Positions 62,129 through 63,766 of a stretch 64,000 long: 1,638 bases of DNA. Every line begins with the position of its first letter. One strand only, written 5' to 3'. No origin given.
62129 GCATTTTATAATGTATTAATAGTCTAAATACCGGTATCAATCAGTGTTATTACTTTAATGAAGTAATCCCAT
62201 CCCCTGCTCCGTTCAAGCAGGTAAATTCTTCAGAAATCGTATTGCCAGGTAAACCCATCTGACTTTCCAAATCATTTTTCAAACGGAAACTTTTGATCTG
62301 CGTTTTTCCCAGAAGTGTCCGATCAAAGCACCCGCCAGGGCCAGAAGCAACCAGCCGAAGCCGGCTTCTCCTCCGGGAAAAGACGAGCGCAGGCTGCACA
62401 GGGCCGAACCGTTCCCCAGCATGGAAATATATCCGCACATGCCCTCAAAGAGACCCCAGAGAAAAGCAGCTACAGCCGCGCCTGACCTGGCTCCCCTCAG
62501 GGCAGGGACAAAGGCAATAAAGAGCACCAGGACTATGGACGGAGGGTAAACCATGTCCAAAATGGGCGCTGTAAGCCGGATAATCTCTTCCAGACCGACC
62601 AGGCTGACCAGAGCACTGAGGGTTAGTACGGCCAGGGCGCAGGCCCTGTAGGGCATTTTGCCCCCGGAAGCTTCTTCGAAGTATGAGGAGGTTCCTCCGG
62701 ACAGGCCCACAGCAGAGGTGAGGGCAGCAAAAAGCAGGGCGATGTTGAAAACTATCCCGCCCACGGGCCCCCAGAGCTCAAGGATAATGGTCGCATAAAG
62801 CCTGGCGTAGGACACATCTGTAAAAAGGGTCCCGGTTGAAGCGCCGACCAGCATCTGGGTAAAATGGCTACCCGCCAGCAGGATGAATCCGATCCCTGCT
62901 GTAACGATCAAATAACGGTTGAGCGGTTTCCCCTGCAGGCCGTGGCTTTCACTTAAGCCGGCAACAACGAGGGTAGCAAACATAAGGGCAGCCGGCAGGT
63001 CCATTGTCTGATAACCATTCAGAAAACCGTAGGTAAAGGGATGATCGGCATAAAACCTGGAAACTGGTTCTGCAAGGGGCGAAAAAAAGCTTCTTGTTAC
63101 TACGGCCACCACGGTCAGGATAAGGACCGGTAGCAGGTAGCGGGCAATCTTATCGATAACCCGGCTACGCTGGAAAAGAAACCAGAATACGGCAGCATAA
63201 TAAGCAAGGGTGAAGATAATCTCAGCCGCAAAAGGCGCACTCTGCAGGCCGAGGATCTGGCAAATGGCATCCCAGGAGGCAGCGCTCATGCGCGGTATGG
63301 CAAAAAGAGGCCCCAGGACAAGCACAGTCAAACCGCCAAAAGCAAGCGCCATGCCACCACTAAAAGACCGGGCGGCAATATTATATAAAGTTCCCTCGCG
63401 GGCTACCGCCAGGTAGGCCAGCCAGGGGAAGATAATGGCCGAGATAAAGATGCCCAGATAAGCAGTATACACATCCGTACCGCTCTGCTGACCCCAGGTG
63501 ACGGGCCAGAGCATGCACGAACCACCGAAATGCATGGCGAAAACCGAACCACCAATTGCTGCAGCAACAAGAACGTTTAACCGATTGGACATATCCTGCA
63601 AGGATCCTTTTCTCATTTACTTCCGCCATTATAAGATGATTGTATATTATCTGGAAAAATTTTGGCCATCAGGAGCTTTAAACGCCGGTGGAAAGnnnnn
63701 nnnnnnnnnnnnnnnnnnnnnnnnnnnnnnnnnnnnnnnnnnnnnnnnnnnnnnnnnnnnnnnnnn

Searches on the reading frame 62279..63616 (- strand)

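Call 10: search_protein_families(library=pfam, proteins=[window:62279-63616:-])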
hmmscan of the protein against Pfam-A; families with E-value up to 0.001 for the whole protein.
window:62279-63616:- (445 aa): 1 family
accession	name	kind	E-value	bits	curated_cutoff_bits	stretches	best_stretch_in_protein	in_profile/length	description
PF05525.19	Branch_AA_trans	-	3.8e-68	230.8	22.3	1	20-438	7-427/429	Branched-chain amino acid transport protein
